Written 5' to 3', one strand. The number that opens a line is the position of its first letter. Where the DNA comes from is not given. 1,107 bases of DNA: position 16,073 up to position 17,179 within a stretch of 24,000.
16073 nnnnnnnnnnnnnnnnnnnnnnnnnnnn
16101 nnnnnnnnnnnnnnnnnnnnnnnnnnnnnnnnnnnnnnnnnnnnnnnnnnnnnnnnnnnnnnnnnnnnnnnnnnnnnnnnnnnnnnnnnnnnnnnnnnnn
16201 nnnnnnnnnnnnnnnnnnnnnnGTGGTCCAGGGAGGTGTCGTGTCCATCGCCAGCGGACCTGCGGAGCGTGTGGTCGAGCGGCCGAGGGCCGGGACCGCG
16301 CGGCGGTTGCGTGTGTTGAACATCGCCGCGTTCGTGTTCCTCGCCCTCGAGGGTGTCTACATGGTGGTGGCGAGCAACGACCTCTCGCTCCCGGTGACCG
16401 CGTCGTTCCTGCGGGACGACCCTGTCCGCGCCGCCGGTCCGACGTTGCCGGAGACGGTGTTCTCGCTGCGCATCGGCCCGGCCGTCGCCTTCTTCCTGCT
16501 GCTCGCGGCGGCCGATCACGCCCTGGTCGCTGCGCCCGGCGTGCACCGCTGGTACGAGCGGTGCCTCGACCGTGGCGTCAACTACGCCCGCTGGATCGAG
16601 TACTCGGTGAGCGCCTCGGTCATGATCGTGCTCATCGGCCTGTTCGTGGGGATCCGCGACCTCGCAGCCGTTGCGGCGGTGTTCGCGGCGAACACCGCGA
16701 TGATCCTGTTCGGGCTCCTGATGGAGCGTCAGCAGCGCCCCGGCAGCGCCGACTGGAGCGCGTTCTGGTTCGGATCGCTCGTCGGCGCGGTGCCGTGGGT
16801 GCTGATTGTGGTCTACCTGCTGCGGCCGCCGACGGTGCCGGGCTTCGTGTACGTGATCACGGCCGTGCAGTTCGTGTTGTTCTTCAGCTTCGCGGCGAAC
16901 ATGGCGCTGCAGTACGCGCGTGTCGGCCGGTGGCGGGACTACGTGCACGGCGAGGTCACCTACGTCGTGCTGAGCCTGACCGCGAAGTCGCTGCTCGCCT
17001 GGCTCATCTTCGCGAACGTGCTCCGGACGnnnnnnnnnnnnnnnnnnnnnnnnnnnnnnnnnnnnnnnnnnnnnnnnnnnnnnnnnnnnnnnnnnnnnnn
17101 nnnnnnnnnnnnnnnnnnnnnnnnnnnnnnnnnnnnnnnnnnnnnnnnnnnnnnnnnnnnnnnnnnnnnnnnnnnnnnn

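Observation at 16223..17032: A heliorhodopsin gene in a high-GC actinomycete chromosome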

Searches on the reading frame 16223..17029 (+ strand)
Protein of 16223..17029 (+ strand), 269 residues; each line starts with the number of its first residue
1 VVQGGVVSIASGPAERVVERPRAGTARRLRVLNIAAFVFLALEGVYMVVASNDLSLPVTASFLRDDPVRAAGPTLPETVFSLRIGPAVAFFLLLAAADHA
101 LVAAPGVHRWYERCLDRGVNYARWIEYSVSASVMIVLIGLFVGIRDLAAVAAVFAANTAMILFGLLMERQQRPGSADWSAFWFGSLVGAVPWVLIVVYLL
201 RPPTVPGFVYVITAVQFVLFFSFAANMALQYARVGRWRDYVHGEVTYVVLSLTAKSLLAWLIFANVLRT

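Call 3: search_protein_families(library=pfam, proteins=[window:16223-17029:+], max_evalue=1)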
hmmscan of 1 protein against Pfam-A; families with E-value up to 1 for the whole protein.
window:16223-17029:+ (269 aa): 2 families
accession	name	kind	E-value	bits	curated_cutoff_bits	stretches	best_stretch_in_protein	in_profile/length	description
PF18761.7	Heliorhodopsin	-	2.3e-84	283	26.7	1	29-267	1-242/242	Heliorhodopsin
PF17259.7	DUF5325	-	0.045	14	25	1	127-170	11-54/61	Family of unknown function (DUF5325)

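Call 4: search_solved_structures(query=window:16223-17029:+, max_evalue=1, show_alignments=3)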
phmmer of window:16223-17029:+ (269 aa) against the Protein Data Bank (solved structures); distinct sequences matched with E-value up to 1: 7.
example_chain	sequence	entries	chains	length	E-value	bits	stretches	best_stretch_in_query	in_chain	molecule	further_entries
9ljj_A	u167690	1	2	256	1.4e-51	179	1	21-267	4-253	Heliorhodopsin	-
6su3_X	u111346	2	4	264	1.6e-51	178.9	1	21-267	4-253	48C12 heliorhodopsin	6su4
6uh3_A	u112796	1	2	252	2.2e-51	178.4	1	25-267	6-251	Heliorhodopsin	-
6is6_A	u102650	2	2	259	7.6e-51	176.6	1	27-268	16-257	heliorhodopsin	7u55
7clj_A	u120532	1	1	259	1.9e-50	175.3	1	27-268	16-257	heliorhodopsin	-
9vfc_A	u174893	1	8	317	2.3e-29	106.2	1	52-267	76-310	heliorhodopsin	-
9gtz_A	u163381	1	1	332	0.44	13.6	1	42-145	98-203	Interleukin enhancer-binding factor 2 homolog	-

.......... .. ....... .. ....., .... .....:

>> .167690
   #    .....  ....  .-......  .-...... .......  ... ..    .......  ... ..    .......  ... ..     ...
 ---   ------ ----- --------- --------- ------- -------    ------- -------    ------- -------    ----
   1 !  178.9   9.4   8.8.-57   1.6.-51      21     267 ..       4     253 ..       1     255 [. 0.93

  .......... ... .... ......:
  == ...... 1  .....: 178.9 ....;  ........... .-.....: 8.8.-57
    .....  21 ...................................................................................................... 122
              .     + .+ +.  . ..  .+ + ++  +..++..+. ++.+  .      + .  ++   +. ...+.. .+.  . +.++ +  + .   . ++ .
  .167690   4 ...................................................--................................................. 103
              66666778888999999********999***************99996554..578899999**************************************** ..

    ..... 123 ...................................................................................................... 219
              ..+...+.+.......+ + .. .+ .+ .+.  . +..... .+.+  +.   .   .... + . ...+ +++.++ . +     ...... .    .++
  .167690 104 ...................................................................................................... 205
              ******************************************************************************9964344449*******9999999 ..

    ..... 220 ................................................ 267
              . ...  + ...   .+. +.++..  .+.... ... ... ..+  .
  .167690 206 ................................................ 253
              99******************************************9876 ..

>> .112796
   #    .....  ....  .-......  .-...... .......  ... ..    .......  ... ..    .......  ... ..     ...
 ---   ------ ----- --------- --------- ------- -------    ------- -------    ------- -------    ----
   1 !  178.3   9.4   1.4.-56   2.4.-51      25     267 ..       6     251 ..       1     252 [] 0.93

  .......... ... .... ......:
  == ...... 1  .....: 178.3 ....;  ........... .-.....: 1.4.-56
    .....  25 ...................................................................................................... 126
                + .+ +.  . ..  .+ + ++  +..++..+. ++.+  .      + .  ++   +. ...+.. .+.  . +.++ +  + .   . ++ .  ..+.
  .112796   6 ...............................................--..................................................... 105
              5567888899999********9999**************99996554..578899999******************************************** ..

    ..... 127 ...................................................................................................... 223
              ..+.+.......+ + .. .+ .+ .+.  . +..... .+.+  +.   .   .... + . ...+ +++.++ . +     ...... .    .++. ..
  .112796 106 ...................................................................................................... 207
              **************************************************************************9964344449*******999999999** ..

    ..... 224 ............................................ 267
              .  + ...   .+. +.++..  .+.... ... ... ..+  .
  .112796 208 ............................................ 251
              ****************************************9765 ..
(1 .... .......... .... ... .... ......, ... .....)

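Call 5: search_protein_families(library=ncbifam, proteins=[window:16223-17029:+], max_evalue=1)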
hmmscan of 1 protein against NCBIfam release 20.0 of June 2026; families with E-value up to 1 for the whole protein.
window:16223-17029:+ (269 aa): 1 family
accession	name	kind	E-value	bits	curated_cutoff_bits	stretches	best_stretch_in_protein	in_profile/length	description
NF038020.1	HeR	equivalog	2.5e-79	266.2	100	1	29-267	1-244/244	heliorhodopsin HeR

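Call 12: find_homologous_proteins(query=window:16223-17029:+, max_evalue=1e-10)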
Query window:16223-17029:+ (269 aa): 4232 proteins with E <= 1e-10 among 8000 candidates; the best 120 are listed.
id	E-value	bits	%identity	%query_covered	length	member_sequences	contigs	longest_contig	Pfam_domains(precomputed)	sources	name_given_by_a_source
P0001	2.6e-163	560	100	98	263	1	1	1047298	PF18761.8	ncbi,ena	-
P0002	4.2e-134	464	83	98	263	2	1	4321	PF18761.8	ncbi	-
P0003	4.5e-134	464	82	98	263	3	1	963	PF18761.8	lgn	-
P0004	7.9e-133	460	81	98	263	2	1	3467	PF18761.8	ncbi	-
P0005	2.3e-132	459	81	99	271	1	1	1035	PF18761.8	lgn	-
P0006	2.6e-132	458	80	100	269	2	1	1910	PF18761.8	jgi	jgi:hypothetical protein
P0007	2.2e-131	455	81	97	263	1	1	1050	PF18761.8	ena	-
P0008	2.7e-131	455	83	94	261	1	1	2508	PF18761.8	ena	-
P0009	4.4e-130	451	85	90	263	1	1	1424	PF18761.8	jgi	jgi:hypothetical protein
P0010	1.3e-129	450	83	93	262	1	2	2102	PF18761.8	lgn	-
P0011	2.2e-129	449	78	99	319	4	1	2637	PF18761.8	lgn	-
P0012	2.6e-129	449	80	98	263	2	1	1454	PF18761.8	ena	-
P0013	3.3e-129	448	80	98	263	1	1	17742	PF18761.8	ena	-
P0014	3.6e-129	448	80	96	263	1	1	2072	PF18761.8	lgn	-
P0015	6.7e-129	447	79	97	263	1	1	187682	PF18761.8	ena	-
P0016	8.3e-129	447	81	93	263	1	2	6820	PF18761.8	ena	-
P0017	1.5e-128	446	81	96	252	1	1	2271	PF18761.8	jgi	jgi:hypothetical protein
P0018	2.1e-128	446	83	90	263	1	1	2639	PF18761.8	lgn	-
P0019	3.1e-128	445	82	90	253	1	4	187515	PF18761.8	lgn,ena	-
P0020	4.8e-127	441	84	88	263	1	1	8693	PF18761.8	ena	-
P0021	6.0e-127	441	83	90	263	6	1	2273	PF18761.8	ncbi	-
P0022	7.6e-127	441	83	92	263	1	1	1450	PF18761.8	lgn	-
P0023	1.2e-126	440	83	90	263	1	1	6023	PF18761.8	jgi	jgi:hypothetical protein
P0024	1.4e-126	440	83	90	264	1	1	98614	PF18761.8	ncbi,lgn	ncbi:MAG TPA: heliorhodopsin HeR [Micromonosporaceae bacterium]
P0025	3.0e-126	439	81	92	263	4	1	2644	PF18761.8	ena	-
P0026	1.1e-125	437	83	90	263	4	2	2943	PF18761.8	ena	-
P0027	2.2e-125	436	75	98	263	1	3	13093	PF18761.8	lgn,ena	-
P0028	2.3e-125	436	84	90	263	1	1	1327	PF18761.8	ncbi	-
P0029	3.7e-125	435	81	90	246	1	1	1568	PF18761.8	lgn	-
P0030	4.4e-125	435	82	90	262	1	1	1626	PF18761.8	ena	-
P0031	4.5e-125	435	80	94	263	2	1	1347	PF18761.8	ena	-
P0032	5.5e-125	434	82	88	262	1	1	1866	PF18761.8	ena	-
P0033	5.6e-125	434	82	90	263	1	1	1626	PF18761.8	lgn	-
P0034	7.7e-125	434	82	90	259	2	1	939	PF18761.8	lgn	-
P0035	1.7e-124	433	81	93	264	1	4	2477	PF18761.8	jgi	-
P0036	1.8e-124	433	80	93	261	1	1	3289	PF18761.8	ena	-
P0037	2.1e-124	433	81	90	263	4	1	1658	PF18761.8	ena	-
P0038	2.2e-124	432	81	90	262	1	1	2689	PF18761.8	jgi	jgi:hypothetical protein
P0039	4.2e-124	432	81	90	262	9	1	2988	PF18761.8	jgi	-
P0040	1.5e-123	430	75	98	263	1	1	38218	PF18761.8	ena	-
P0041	1.7e-123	430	81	92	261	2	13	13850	PF18761.8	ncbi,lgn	ncbi:MAG: heliorhodopsin HeR [Motilibacteraceae bacterium]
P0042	2.0e-123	429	82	88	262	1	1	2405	PF18761.8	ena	-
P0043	5.1e-123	428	80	90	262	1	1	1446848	PF18761.8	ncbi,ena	-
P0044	8.2e-123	427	76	97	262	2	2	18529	PF18761.8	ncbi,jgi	ncbi:MAG TPA: heliorhodopsin HeR [Acidothermaceae bacterium]|jgi:hypothetical protein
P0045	9.3e-123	427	81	92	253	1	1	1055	PF18761.8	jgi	jgi:hypothetical protein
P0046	1.1e-122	427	81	90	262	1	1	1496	PF18761.8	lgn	-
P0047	2.2e-122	426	74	100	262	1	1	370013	PF18761.8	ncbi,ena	-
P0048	9.2e-122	424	77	95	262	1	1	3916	PF18761.8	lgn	-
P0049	1.0e-121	424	83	81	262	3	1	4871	PF18761.8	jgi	jgi:hypothetical protein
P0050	1.5e-121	423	80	92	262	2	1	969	PF18761.8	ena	-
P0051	1.7e-121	423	81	90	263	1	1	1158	PF18761.8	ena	-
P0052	1.8e-121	423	79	92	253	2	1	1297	PF18761.8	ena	-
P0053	2.5e-121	422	78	92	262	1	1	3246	PF18761.8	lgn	-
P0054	6.0e-121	421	75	98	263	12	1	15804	PF18761.8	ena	-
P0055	1.2e-120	420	79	90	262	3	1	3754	PF18761.8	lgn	-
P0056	1.3e-120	420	79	94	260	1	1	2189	PF18761.8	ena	-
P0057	1.6e-120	420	80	90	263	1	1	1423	PF18761.8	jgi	jgi:hypothetical protein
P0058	1.9e-120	420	79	94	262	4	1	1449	PF18761.8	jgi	jgi:heliorhodopsin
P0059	2.0e-120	420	75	98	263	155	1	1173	PF18761.8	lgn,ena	-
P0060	3.9e-120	419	78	96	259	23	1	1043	PF18761.8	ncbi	-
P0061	5.6e-120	418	78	95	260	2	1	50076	PF18761.8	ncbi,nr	ncbi:MAG TPA: heliorhodopsin HeR [Marmoricola sp.]|nr:heliorhodopsin HeR [Marmoricola sp.]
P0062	2.7e-119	416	76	93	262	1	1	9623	PF18761.8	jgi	jgi:hypothetical protein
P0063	3.7e-119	415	80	90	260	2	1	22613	PF18761.8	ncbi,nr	ncbi:MAG TPA: heliorhodopsin HeR [Marmoricola sp.]|nr:heliorhodopsin HeR [Marmoricola sp.]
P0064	3.9e-119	415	75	97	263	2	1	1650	PF18761.8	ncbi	-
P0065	4.5e-119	415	78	92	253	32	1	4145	PF18761.8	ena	-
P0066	6.1e-119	415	75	97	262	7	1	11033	PF18761.8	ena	-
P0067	6.2e-119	415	75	97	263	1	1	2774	PF18761.8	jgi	jgi:Heliorhodopsin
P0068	6.8e-119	414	77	94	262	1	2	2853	PF18761.8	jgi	-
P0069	7.8e-119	414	74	98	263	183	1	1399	PF18761.8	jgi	jgi:hypothetical protein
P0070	9.4e-119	414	80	90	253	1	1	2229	PF18761.8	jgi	jgi:hypothetical protein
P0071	9.7e-119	414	74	97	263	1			PF18761.8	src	-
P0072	1.8e-118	413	77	94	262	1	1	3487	PF18761.8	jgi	-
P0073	2.1e-118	413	79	90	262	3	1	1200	PF18761.8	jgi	jgi:Heliorhodopsin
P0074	2.5e-118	413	73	98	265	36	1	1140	PF18761.8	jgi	jgi:hypothetical protein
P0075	3.5e-118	412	78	92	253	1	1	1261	PF18761.8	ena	-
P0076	3.8e-118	412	77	94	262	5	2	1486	PF18761.8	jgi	jgi:heliorhodopsin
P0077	8.4e-118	411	74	98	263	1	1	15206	PF18761.8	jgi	jgi:hypothetical protein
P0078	1.4e-117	410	79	88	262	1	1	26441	PF18761.8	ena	-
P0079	1.5e-117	410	73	99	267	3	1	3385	PF18761.8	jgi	jgi:Heliorhodopsin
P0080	1.6e-117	410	77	92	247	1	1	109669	PF18761.8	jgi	jgi:hypothetical protein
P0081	1.7e-117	410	80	90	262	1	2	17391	PF18761.8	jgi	jgi:heliorhodopsin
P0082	1.9e-117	410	74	98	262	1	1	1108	PF18761.8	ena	-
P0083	2.7e-117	409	83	83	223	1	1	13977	PF18761.8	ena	-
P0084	3.0e-117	409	74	99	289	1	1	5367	PF18761.8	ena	-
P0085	3.3e-117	409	78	90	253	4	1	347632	PF18761.8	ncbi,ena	-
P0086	3.7e-117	409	73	98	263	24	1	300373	PF18761.8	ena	-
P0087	3.8e-117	409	77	92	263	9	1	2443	PF18761.8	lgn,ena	-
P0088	4.5e-117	409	74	98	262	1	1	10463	PF18761.8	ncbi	-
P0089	5.4e-117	408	79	90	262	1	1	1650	PF18761.8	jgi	jgi:Heliorhodopsin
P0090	5.6e-117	408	75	96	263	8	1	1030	PF18761.8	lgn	-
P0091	6.0e-117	408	78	91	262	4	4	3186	PF18761.8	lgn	-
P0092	6.7e-117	408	77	90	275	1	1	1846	PF18761.8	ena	-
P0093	7.4e-117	408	78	90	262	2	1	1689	PF18761.8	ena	-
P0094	9.1e-117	408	78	90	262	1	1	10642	PF18761.8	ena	-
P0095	1.1e-116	407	79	90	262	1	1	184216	PF18761.8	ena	-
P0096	1.6e-116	407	74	98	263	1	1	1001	PF18761.8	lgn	-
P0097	1.9e-116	406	73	97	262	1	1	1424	PF18761.8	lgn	-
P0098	2.2e-116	406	76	90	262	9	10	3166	PF18761.8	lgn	-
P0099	3.2e-116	406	77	90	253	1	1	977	PF18761.8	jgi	jgi:hypothetical protein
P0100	3.3e-116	406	78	90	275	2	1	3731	PF18761.8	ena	-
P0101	6.1e-116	405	78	90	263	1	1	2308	PF18761.8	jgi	jgi:hypothetical protein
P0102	1.1e-115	404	81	84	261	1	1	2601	PF18761.8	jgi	jgi:hypothetical protein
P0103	1.3e-115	404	75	90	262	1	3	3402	PF18761.8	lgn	-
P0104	1.4e-115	404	75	94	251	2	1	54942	PF18761.8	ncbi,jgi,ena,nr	ncbi:MAG TPA: heliorhodopsin HeR [Mycobacteriales bacterium]|jgi:hypothetical protein|nr:heliorhodop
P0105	1.5e-115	404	77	90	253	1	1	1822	PF18761.8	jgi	jgi:hypothetical protein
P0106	1.6e-115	403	83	83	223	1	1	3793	PF18761.8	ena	-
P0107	2.2e-115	403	77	90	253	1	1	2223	PF18761.8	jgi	jgi:hypothetical protein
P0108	2.2e-115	403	76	90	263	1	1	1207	PF18761.8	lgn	-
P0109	5.2e-115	402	79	90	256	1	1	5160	PF18761.8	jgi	-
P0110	5.5e-115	402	77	90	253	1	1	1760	PF18761.8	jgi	jgi:hypothetical protein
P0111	6.4e-115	401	74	97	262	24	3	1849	PF18761.8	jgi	jgi:hypothetical protein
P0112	7.4e-115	401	76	90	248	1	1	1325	PF18761.8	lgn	-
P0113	8.0e-115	401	78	91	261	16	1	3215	PF18761.8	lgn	-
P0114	8.6e-115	401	76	90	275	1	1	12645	PF18761.8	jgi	jgi:hypothetical protein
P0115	8.8e-115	401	77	90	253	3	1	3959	PF18761.8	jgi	jgi:hypothetical protein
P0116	9.4e-115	401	77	90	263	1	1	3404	PF18761.8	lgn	-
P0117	1.1e-114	401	76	88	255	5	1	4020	PF18761.8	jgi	jgi:hypothetical protein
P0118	1.1e-114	401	76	90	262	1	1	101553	PF18761.8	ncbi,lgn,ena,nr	ncbi:MAG TPA: heliorhodopsin HeR [Streptosporangiaceae bacterium]|nr:heliorhodopsin HeR [Streptospor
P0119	1.2e-114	401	77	90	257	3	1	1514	PF18761.8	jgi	jgi:hypothetical protein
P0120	3.7e-114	399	78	90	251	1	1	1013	PF18761.8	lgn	-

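Call 13: find_related_loci(query=window:16223-17029:+, collection=genome_contigs, flank=6000)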
Query window:16223-17029:+ (269 aa) in genome_contigs; peptide patterns used: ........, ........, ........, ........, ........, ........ (x = any residue, [..] = any of these).
599 stretches matched a pattern (row limit reached: there are more); 446 encode a relative of the query (tblastn E <= 1e-3); the best 80 are kept; 80 distinct loci.
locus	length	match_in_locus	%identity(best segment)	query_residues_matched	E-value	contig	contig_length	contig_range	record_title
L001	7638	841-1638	78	4-269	1e-126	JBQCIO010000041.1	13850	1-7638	MAG: Motilibacteraceae bacterium isolate bin843 k141_666595, whole genome shotgun sequence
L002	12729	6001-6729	83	27-269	2e-126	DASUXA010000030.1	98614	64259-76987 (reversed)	MAG TPA_asm: Micromonosporaceae bacterium isolate SMAG_U1857 k141_325048, whole genome shotgun sequence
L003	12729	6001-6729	82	27-269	3e-125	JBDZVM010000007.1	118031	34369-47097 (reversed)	MAG: Actinomycetales bacterium isolate PE_dung18 NODE_44_length_118031, whole genome shotgun sequence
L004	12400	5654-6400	77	21-269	6e-123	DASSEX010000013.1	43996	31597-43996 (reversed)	MAG TPA_asm: Mycobacteriales bacterium isolate SMAG_U989 k141_1534780, whole genome shotgun sequence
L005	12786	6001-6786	74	1-269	1e-122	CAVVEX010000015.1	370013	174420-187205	MAG: uncultured Actinomycetes bacterium isolate MFD01721.bin.2.28 genome assembly, contig: contig_7627, whole genome sho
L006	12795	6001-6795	73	3-268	1e-121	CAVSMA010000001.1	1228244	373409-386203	MAG: uncultured Actinomycetota bacterium isolate MFD04944.bin.1.194 genome assembly, contig: contig_14187, whole genome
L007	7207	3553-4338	72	6-269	1e-121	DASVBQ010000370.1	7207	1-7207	MAG TPA_asm: Actinomycetes bacterium isolate SMAG_U1983 k141_923033, whole genome shotgun sequence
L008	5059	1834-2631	74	3-269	4e-120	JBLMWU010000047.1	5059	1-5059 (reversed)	MAG: Gemmatimonadota bacterium isolate MAG274 PRJNA957066_bin53_renamed_46, whole genome shotgun sequence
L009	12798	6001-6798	75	4-269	1e-117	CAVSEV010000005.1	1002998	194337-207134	MAG: uncultured Actinomycetota bacterium isolate MFD01872.bin.2.128 genome assembly, contig: contig_4183, whole genome s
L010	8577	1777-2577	75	3-269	2e-117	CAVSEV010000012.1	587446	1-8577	MAG: uncultured Actinomycetota bacterium isolate MFD01872.bin.2.128 genome assembly, contig: contig_67129, whole genome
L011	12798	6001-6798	75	4-269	2e-117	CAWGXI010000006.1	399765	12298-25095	MAG: uncultured Actinomycetota bacterium isolate MFD02416.bin.1.262 genome assembly, contig: contig_2646, whole genome s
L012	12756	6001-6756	73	4-255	2e-117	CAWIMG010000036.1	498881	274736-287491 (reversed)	MAG: uncultured Actinomycetes bacterium isolate MFD04428.bin.2.23 genome assembly, contig: contig_7785, whole genome sho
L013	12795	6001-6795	76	4-269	2e-117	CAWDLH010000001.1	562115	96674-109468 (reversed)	MAG: uncultured Actinomycetota bacterium isolate MFD04944.bin.1.265 genome assembly, contig: contig_14188, whole genome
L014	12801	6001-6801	69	3-269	3e-116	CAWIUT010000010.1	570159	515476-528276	MAG: uncultured Actinomycetota bacterium isolate MFD01721.bin.1.374 genome assembly, contig: contig_62623, whole genome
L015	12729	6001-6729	81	27-269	1e-115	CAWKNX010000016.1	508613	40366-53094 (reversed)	MAG: uncultured Actinomycetota bacterium isolate MFD00991.bin.1.10 genome assembly, contig: contig_4511, whole genome sh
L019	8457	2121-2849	77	27-269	5e-113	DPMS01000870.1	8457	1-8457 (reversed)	MAG TPA_asm: Actinomycetota bacterium isolate UBA9676 contig_3600, whole genome shotgun sequence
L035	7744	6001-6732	70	27-269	9e-107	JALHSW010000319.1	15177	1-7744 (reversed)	MAG: Acidimicrobiia bacterium isolate PFL8 seq_2290120, whole genome shotgun sequence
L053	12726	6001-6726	67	28-269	3e-92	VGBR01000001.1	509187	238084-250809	MAG: Actinomycetota bacterium isolate M_DeepCast_50m_m2_189 M_DeepCast_50m_m2_189_Ga0194121_10000005, whole genome shotg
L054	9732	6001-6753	62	19-269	7e-91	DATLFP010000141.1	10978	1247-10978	MAG TPA_asm: Acidimicrobiales bacterium isolate SMAG_U13591 k141_72455, whole genome shotgun sequence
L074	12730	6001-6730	74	28-269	4e-85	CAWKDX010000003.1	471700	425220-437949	MAG: uncultured Acidimicrobiia bacterium isolate MFD05442.bin.2.128 genome assembly, contig: contig_17354, whole genome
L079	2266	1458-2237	50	8-269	4e-78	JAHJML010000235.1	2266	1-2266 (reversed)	MAG: Actinomycetota bacterium isolate Old_saline.mb.35 Old_saline.mb.35_k141_1268850, whole genome shotgun sequence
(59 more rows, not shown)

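Call 14: find_encoding_contigs(protein=P0001, flank=3000, max_places=3)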
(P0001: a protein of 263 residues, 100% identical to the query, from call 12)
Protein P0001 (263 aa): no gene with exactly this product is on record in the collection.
